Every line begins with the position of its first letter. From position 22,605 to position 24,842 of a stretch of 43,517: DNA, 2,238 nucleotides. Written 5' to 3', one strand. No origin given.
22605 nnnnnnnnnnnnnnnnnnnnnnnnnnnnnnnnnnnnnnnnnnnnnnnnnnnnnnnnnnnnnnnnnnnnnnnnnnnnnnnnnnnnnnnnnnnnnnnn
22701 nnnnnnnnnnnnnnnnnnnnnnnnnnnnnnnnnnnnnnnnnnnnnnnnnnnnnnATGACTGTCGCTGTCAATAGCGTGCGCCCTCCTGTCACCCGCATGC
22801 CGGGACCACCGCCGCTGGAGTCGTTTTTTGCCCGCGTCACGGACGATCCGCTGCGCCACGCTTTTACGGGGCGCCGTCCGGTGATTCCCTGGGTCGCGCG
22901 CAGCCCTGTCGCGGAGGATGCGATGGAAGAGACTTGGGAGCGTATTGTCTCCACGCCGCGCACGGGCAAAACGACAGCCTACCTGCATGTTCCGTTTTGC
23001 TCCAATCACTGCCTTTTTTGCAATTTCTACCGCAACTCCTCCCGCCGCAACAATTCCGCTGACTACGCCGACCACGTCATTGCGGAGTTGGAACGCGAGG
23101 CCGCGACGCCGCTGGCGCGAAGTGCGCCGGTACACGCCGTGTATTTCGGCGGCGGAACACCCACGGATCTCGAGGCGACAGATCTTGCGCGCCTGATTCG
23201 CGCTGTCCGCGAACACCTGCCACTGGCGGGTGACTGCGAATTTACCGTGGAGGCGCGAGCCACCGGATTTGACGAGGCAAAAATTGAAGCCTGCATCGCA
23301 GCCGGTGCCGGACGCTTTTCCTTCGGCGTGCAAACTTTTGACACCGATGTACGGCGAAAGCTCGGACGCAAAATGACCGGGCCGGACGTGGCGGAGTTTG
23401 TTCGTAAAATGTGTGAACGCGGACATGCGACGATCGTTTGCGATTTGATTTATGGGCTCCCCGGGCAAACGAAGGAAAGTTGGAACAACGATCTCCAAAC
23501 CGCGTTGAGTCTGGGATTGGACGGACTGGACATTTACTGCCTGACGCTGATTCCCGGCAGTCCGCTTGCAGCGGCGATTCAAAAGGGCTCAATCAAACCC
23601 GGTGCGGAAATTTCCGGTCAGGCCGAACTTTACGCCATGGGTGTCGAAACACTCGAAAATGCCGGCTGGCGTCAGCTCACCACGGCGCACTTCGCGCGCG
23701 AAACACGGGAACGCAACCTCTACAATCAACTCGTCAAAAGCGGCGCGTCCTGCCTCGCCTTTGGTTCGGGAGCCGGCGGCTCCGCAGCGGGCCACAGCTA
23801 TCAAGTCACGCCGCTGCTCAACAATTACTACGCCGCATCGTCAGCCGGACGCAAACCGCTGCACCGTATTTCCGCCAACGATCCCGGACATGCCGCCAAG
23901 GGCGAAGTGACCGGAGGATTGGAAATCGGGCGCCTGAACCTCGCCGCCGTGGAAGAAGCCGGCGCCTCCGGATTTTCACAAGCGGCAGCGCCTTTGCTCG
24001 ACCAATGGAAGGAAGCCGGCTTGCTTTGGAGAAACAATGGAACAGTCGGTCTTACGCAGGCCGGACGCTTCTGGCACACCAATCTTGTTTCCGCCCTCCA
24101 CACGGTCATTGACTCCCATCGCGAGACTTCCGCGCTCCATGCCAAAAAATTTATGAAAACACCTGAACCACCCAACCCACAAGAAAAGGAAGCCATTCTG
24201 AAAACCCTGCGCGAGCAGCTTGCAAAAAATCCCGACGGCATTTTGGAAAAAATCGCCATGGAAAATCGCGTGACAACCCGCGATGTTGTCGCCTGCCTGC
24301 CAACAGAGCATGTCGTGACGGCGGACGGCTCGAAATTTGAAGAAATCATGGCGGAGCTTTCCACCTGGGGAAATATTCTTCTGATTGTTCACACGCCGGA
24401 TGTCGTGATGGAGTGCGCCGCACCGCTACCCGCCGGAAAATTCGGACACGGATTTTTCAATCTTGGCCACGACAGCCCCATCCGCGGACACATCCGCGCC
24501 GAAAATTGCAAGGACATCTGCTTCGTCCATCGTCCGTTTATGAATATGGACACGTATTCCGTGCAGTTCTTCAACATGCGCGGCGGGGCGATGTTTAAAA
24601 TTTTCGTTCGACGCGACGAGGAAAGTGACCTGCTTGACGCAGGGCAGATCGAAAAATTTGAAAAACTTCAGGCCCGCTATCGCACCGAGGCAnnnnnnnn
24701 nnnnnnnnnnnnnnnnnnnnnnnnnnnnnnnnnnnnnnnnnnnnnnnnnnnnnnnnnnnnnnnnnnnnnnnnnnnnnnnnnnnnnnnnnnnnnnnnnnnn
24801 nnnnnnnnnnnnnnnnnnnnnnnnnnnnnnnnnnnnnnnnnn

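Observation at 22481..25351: Anaerobic haem-degradation (ChuW/X/Y-type) locus with ChuW and HutX fused and an unexplained DUF2249 first gene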

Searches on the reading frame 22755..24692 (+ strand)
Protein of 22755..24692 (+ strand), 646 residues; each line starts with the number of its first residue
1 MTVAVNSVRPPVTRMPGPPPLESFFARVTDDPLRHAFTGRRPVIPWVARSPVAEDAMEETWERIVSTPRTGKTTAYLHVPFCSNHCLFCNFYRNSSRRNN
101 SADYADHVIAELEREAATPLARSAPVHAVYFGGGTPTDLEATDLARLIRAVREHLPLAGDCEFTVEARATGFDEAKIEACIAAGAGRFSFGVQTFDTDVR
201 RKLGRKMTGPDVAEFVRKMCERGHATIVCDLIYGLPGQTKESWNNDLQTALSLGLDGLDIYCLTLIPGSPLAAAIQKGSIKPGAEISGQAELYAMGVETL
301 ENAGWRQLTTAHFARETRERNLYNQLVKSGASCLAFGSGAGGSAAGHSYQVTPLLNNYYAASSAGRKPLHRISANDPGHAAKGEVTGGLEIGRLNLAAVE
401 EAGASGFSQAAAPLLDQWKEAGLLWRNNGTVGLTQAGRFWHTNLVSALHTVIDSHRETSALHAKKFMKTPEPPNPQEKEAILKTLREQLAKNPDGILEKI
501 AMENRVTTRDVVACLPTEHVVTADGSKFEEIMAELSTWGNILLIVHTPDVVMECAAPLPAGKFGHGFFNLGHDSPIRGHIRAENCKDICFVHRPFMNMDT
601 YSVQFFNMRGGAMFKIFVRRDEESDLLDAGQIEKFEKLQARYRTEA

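Call 3: search_protein_families(library=pfam, proteins=[window:22755-24692:+], max_evalue=0.01)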
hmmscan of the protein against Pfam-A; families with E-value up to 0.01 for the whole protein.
window:22755-24692:+ (646 aa): 3 families
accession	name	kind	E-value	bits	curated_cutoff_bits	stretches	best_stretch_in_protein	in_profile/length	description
PF06228.19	ChuX_HutX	-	2.8e-33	115.1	25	1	503-638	3-134/134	Haem utilisation ChuX/HutX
PF04055.27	Radical_SAM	-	1.7e-24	87.3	29.5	1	77-247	2-163/166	Radical SAM superfamily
PF05171.18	HemS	-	1.3e-06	28.8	24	1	509-624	5-118/128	Haemin-degrading HemS.ChuX domain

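Call 4: search_protein_families(library=ncbifam, proteins=[window:22755-24692:+], max_evalue=0.01)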
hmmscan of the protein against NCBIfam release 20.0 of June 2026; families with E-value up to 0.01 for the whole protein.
window:22755-24692:+ (646 aa): 27 families (the best 25 are shown)
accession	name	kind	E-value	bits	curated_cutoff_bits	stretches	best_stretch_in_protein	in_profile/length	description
TIGR04107.1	rSAM_HutW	equivalog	5.6e-158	526.2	400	1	35-452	2-418/419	heme anaerobic degradation radical SAM methyltransferase ChuW/HutW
TIGR04108.1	HutX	equivalog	6.7e-56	188.4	110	1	485-638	1-154/154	heme utilization cystosolic carrier protein HutX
TIGR00539.1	hemN_rel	equivalog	6.9e-50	170.1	205.4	1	74-361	2-281/361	radical SAM family heme chaperone HemW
NF006067.1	PRK08208.1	equivalog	5e-43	147.6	380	1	64-340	27-297/427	STM4012 family radical SAM protein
TIGR00538.1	hemN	equivalog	2.5e-38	132.1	324.95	1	73-455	50-445/454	oxygen-independent coproporphyrinogen III oxidase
TIGR03994.1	rSAM_HemZ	equivalog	2.2e-35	122.6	321.4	1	70-278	82-291/401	coproporphyrinogen dehydrogenase HemZ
NF005133.0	PRK06582.1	equivalog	6.4e-27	94.6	597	1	74-352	13-286/390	coproporphyrinogen III oxidase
NF006385.0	PRK08629.1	equivalog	4.2e-25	88.4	355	1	64-463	43-428/439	coproporphyrinogen III oxidase family protein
NF006064.0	PRK08207.2-2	equivalog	1.5e-23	83.6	504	1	74-272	146-347/465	coproporphyrinogen III oxidase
NF006060.0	PRK08207.1-3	equivalog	1e-21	77.3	653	1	71-295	148-373/477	coproporphyrinogen III oxidase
NF004567.0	PRK05904.1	equivalog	4.4e-21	75.5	355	1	75-271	9-200/353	coproporphyrinogen III oxidase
NF006066.0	PRK08207.2-5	equivalog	2.8e-19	69.1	1117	1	73-270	191-391/518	coproporphyrinogen III oxidase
NF006061.0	PRK08207.1-4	equivalog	1.4e-18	67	702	1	74-270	175-375/501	coproporphyrinogen III oxidase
NF006063.0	PRK08207.2-1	equivalog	1.1e-16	60.6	1074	1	71-270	191-393/518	coproporphyrinogen III oxidase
NF006062.0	PRK08207.1-5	equivalog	3.4e-14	52.6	1007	1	73-299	149-376/476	coproporphyrinogen III oxidase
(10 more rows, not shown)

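Call 8: find_homologous_proteins(query=window:22755-24692:+, max_evalue=1e-10)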
Query window:22755-24692:+ (646 aa): 1679 proteins with E <= 1e-10 among 8000 candidates; the best 120 are listed.
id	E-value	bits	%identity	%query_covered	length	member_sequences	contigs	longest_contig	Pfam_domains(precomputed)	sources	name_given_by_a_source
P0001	0.0e+0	1493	100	100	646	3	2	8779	PF04055.28,PF05171.19,PF06228.20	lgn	-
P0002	0.0e+0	1261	85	98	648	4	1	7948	PF04055.28,PF05171.19,PF06228.20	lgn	-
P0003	0.0e+0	1247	83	99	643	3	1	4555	PF04055.28,PF06228.20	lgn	-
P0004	2.2e-277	940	67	97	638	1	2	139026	PF04055.28,PF05171.19,PF06228.20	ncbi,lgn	-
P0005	1.6e-247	841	58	97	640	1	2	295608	PF04055.28,PF05171.19,PF06228.20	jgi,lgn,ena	-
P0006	5.3e-244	829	58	97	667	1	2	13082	PF04055.28,PF05171.19,PF06228.20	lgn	-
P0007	3.6e-242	823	58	97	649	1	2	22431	PF04055.28,PF05171.19,PF06228.20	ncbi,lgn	-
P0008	1.6e-239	815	58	97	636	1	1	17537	PF04055.28,PF05171.19,PF06228.20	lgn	-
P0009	7.8e-239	812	58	96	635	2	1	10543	PF04055.28,PF05171.19,PF06228.20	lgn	-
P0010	5.2e-234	796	56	96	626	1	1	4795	PF04055.28,PF05171.19,PF06228.20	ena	-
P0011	2.1e-230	785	76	69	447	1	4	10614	PF04055.28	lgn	-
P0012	4.8e-230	783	56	96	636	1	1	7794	PF04055.28,PF05171.19,PF06228.20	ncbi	-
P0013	1.7e-229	782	55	97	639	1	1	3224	PF04055.28,PF05171.19,PF06228.20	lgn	-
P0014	6.8e-229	780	55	97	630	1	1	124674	PF04055.28,PF05171.19,PF06228.20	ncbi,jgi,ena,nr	ncbi:MAG TPA: heme anaerobic degradation radical SAM methyltransferase ChuW/HutW [Chthoniobacteracea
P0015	2.5e-185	636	49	96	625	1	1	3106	PF04055.28,PF06228.20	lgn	-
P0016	1.4e-182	627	47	96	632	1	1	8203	PF04055.28,PF06228.20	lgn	-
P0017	1.4e-163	564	44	97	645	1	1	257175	PF04055.28,PF05171.19,PF06228.20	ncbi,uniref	ncbi:heme anaerobic degradation radical SAM methyltransferase ChuW/HutW [Rhodoplanes azumiensis]|uni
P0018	1.1e-159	551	44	96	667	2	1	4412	PF04055.28,PF05171.19,PF06228.20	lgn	-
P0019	4.2e-159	549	43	93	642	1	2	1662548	PF04055.28,PF06228.20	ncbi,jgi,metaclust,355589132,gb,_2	jgi:Coproporphyrinogen III oxidase and related Fe-S oxidoreductases|metaclust:\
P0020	3.3e-157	543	44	96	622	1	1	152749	PF04055.28,PF05171.19,PF06228.20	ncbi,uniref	ncbi:heme anaerobic degradation radical SAM methyltransferase ChuW/HutW [Achromobacter sp. F4_2707]|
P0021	9.0e-155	535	58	64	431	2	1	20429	PF04055.28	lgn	-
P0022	1.5e-145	504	50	68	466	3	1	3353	PF04055.28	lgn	-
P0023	5.9e-139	482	42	93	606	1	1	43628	PF04055.28,PF06228.20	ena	-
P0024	2.4e-138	480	42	93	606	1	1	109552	PF04055.28,PF06228.20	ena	-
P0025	3.3e-138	480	42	93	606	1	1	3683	PF04055.28,PF06228.20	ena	-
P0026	4.3e-138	480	42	93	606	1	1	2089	PF04055.28,PF06228.20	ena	-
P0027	4.4e-138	480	42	93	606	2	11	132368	PF04055.28,PF06228.20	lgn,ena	-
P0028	4.6e-138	480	42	93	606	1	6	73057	PF04055.28,PF06228.20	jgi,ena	-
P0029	6.4e-138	479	42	91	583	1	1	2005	PF04055.28,PF06228.20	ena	-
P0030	6.7e-138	479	42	93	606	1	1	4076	PF04055.28,PF06228.20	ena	-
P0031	7.1e-138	479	42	93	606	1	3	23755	PF04055.28,PF06228.20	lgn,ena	-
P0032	7.3e-138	479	42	93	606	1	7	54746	PF04055.28,PF06228.20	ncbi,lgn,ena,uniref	ncbi:heme anaerobic degradation radical SAM methyltransferase ChuW/HutW [Neisseria sp. P0022.S007]|u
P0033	7.5e-138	479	42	93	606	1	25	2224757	PF04055.28,PF06228.20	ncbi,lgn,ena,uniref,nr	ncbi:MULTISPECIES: heme anaerobic degradation radical SAM methyltransferase ChuW/HutW [Neisseria]|un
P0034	7.6e-138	479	42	93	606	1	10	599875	PF04055.28,PF06228.20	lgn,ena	-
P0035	8.4e-138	479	41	93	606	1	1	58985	PF04055.28,PF06228.20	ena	-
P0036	9.8e-138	478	42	91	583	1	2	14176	PF04055.28,PF06228.20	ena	-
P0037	1.2e-137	478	41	93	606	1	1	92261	PF04055.28,PF06228.20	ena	-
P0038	1.2e-137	478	42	93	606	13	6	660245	PF04055.28,PF06228.20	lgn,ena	-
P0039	1.3e-137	478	41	94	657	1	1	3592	PF04055.28,PF06228.20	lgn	-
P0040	1.3e-137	478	41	93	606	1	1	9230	PF04055.28,PF06228.20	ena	-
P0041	1.3e-137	478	42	91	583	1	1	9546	PF04055.28,PF06228.20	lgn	-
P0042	1.4e-137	478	42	91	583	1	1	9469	PF04055.28,PF06228.20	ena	-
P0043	1.6e-137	478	41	93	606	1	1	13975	PF04055.28,PF06228.20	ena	-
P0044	1.7e-137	478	42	93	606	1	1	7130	PF04055.28,PF06228.20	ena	-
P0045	1.7e-137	478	42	93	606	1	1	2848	PF04055.28,PF06228.20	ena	-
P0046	1.8e-137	478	42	93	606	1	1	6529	PF04055.28,PF06228.20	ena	-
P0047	1.8e-137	478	41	93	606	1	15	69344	PF04055.28,PF06228.20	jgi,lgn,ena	-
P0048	1.9e-137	477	42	93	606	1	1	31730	PF04055.28,PF06228.20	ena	-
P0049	1.9e-137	477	42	93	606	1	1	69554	PF04055.28,PF06228.20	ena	-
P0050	1.9e-137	477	42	93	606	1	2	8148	PF04055.28,PF06228.20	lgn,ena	-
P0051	1.9e-137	477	42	93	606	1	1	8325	PF04055.28,PF06228.20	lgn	-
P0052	2.0e-137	477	42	93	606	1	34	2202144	PF04055.28,PF06228.20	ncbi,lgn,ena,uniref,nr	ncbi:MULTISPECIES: heme anaerobic degradation radical SAM methyltransferase ChuW/HutW [Neisseria]|un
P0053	2.0e-137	477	42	93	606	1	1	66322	PF04055.28,PF06228.20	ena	-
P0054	2.0e-137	477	42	93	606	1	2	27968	PF04055.28,PF06228.20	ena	-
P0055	2.0e-137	477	42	91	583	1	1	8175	PF04055.28,PF06228.20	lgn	-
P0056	2.0e-137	477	42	93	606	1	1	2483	PF04055.28,PF06228.20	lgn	-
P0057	2.4e-137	477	42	93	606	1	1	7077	PF04055.28,PF06228.20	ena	-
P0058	2.5e-137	477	42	93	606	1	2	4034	PF04055.28,PF06228.20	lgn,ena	-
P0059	2.6e-137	477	42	93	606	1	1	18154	PF04055.28,PF06228.20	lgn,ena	-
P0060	2.6e-137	477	42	93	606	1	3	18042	PF04055.28,PF06228.20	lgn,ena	-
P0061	2.7e-137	477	42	93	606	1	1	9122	PF04055.28,PF06228.20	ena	-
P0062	2.8e-137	477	42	93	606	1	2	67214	PF04055.28,PF06228.20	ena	-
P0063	3.0e-137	477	42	93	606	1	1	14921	PF04055.28,PF06228.20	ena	-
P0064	3.1e-137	477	42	93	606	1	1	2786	PF04055.28,PF06228.20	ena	-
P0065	3.2e-137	477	42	93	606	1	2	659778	PF04055.28,PF06228.20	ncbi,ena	ncbi:TPA: heme anaerobic degradation radical SAM methyltransferase ChuW/HutW [Neisseria subflava]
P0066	3.4e-137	477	42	93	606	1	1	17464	PF04055.28,PF06228.20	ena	-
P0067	3.7e-137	477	42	93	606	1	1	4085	PF04055.28,PF06228.20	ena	-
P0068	3.9e-137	476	42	93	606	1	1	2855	PF04055.28,PF06228.20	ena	-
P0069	3.9e-137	476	42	93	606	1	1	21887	PF04055.28,PF06228.20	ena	-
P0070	3.9e-137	476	41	93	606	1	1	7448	PF04055.28,PF06228.20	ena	-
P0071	4.1e-137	476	42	93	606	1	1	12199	PF04055.28,PF06228.20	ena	-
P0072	4.4e-137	476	42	91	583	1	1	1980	PF04055.28,PF06228.20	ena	-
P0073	4.7e-137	476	42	93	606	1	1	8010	PF04055.28,PF06228.20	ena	-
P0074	4.7e-137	476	42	93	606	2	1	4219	PF04055.28,PF06228.20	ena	-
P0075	4.7e-137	476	41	93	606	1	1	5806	PF04055.28,PF06228.20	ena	-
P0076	4.8e-137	476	42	91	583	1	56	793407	PF04055.28,PF06228.20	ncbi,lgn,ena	-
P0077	4.8e-137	476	42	91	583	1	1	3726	PF04055.28,PF06228.20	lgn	-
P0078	4.8e-137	476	42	93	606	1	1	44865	PF04055.28,PF06228.20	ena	-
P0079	5.1e-137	476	42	93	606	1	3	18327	PF04055.28,PF06228.20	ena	-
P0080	5.1e-137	476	42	93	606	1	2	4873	PF04055.28,PF06228.20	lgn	-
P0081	5.2e-137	476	42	93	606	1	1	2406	PF04055.28,PF06228.20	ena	-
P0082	5.2e-137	476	42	93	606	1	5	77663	PF04055.28,PF06228.20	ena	-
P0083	5.5e-137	476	42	93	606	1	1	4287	PF04055.28,PF06228.20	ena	-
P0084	5.8e-137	476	42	93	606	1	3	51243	PF04055.28,PF06228.20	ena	-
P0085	6.0e-137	476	42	93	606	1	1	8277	PF04055.28,PF06228.20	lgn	-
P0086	6.3e-137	476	42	93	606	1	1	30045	PF04055.28,PF06228.20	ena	-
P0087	6.3e-137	476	42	93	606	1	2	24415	PF04055.28,PF06228.20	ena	-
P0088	6.4e-137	476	42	93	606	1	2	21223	PF04055.28,PF06228.20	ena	-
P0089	6.4e-137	476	42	93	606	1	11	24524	PF04055.28,PF06228.20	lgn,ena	-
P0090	6.4e-137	476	42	93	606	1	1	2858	PF04055.28,PF06228.20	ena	-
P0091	6.4e-137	476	42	91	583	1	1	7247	PF04055.28,PF06228.20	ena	-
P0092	6.6e-137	476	42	93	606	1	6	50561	PF04055.28,PF06228.20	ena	-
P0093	6.6e-137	476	42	93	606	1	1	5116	PF04055.28,PF06228.20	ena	-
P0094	6.6e-137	476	42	93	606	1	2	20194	PF04055.28,PF06228.20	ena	-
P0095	6.7e-137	476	41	94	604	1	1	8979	PF04055.28,PF06228.20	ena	-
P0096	6.7e-137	476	42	93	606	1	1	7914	PF04055.28,PF06228.20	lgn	-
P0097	6.8e-137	476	42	93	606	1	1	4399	PF04055.28,PF06228.20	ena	-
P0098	6.9e-137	476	42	91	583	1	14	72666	PF04055.28,PF06228.20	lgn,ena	-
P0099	7.0e-137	476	42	93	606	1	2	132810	PF04055.28,PF06228.20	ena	-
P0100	7.3e-137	476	42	93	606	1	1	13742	PF04055.28,PF06228.20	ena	-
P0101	7.6e-137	475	42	93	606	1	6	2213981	PF04055.28,PF06228.20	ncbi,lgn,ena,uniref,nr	ncbi:heme anaerobic degradation radical SAM methyltransferase ChuW/HutW [Neisseria subflava]|uniref:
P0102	7.6e-137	475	42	93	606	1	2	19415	PF04055.28,PF06228.20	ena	-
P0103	7.7e-137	475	42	93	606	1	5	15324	PF04055.28,PF06228.20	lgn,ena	-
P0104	7.7e-137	475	42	93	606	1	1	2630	PF04055.28,PF06228.20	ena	-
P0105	7.8e-137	475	42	93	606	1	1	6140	PF04055.28,PF06228.20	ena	-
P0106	7.9e-137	475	42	93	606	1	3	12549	PF04055.28,PF06228.20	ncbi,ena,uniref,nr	ncbi:heme anaerobic degradation radical SAM methyltransferase ChuW/HutW [uncultured Neisseria sp.]|u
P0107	8.0e-137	475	41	93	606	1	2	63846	PF04055.28,PF06228.20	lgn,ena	-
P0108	8.2e-137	475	42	93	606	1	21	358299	PF04055.28,PF06228.20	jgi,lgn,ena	-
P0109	8.3e-137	475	42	93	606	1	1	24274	PF04055.28,PF06228.20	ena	-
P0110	8.3e-137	475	42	93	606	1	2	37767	PF04055.28,PF06228.20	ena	-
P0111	8.4e-137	475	42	93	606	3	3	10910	PF04055.28,PF06228.20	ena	-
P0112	8.5e-137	475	42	93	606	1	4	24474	PF04055.28,PF06228.20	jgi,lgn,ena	jgi:coproporphyrinogen dehydrogenase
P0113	8.6e-137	475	42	93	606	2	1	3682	PF04055.28,PF06228.20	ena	-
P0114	8.8e-137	475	42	93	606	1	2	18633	PF04055.28,PF06228.20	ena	-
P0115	9.9e-137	475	42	93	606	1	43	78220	PF04055.28,PF06228.20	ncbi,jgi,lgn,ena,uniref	ncbi:heme anaerobic degradation radical SAM methyltransferase ChuW/HutW [Neisseria sp. P0019.S002]|j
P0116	9.9e-137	475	42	93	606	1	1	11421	PF04055.28,PF06228.20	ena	-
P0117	1.0e-136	475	42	93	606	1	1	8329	PF04055.28,PF06228.20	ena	-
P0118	1.0e-136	475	42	93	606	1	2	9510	PF04055.28,PF06228.20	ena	-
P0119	1.0e-136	475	42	93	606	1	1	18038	PF04055.28,PF06228.20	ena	-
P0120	1.1e-136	475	42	91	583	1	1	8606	PF04055.28,PF06228.20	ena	-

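Call 11: find_related_loci(query=A1, collection=genome_contigs, flank=8000)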
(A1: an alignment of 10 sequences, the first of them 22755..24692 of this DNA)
Query A1 (646 aa) in genome_contigs; peptide patterns used: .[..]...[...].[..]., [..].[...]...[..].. (x = any residue, [..] = any of these).
600 stretches matched a pattern (row limit reached: there are more); 594 encode a relative of the query (tblastn E <= 1e-3); the best 80 are kept; 80 distinct loci.
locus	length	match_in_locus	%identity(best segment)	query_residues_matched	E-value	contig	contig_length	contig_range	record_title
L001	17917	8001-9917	66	11-643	0e+0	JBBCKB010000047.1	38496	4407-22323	MAG: Chthoniobacteraceae bacterium isolate MAG_CPB_12 P10B_000000023725, whole genome shotgun sequence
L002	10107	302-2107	41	21-646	8e-154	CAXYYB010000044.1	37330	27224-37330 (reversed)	MAG: uncultured Symbiopectobacterium sp. isolate ERR13599001_binner13_Refined_6 genome assembly, contig: ERZ24875814.131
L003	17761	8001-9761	42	36-638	2e-135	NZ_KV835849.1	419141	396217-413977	Neisseria sp. HMSC078H04 Scaffold408, whole genome shotgun sequence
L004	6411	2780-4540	41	36-638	9e-136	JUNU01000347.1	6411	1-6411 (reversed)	Neisseria lactamica strain 919_NLAC 1133_6411_119110, whole genome shotgun sequence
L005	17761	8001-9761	41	36-638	4e-135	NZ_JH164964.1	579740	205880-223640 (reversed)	Neisseria sp. GT4A_CT1 supercont1.1, whole genome shotgun sequence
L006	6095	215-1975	40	36-638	2e-135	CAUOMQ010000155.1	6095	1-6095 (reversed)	MAG TPA_asm: uncultured Neisseria sp. isolate SRR11085298_bin.13_MetaWRAP_v1.3_MAG genome assembly, contig: ERZ14207233.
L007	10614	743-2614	40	19-641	6e-151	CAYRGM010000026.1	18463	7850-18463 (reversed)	MAG TPA_asm: uncultured Desulfobulbaceae bacterium isolate binchicken_co112_41 genome assembly, contig: NODE_985_length_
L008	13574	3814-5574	40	36-638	3e-134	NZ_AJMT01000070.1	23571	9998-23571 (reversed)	Neisseria sicca VK64 ctg120005024855, whole genome shotgun sequence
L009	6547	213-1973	41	36-638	2e-133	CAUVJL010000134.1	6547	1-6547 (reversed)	MAG TPA_asm: uncultured Neisseria sp. isolate SRR13061535_bin.18_MetaWRAP_v1.3_MAG genome assembly, contig: ERZ21659679.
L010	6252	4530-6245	41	36-622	2e-133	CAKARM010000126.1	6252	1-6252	MAG TPA_asm: uncultured Neisseria sp. isolate SRR15235657_bin.5_metaWRAP_v1.1_MAG genome assembly, contig: NODE_1141_len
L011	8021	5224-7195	46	1-646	9e-160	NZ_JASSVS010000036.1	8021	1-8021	Marinobacter azerbaijanicus strain TBZ242 NODE_36_length_8021_cov_21.451788, whole genome shotgun sequence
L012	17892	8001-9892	46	21-642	1e-127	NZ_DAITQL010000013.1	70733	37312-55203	MAG: Hyphomicrobium sp. isolate CTOTU46465 NODE_105_length_70733_cov_8.921333, whole genome shotgun sequence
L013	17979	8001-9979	43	1-642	2e-156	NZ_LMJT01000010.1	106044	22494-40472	Bosea sp. Root381 contig_18, whole genome shotgun sequence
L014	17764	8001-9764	40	35-640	5e-127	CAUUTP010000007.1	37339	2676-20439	MAG TPA_asm: uncultured Eikenella sp. isolate SRR23388424_bin.11_MetaWRAP_v1.3_MAG genome assembly, contig: ERZ21659773.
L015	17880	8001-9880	48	21-641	6e-155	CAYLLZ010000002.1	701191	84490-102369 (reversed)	MAG TPA_asm: uncultured Afipia sp. isolate binchicken_co286_5 genome assembly, contig: NODE_5_length_701191_cov_15.46630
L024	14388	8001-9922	43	21-646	2e-147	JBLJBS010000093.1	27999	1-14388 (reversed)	MAG: Aquamicrobium sp. isolate FCR1252_Bin.3_exc Bin.3.NODE_366_length_27999_cov_11.377827, whole genome shotgun sequenc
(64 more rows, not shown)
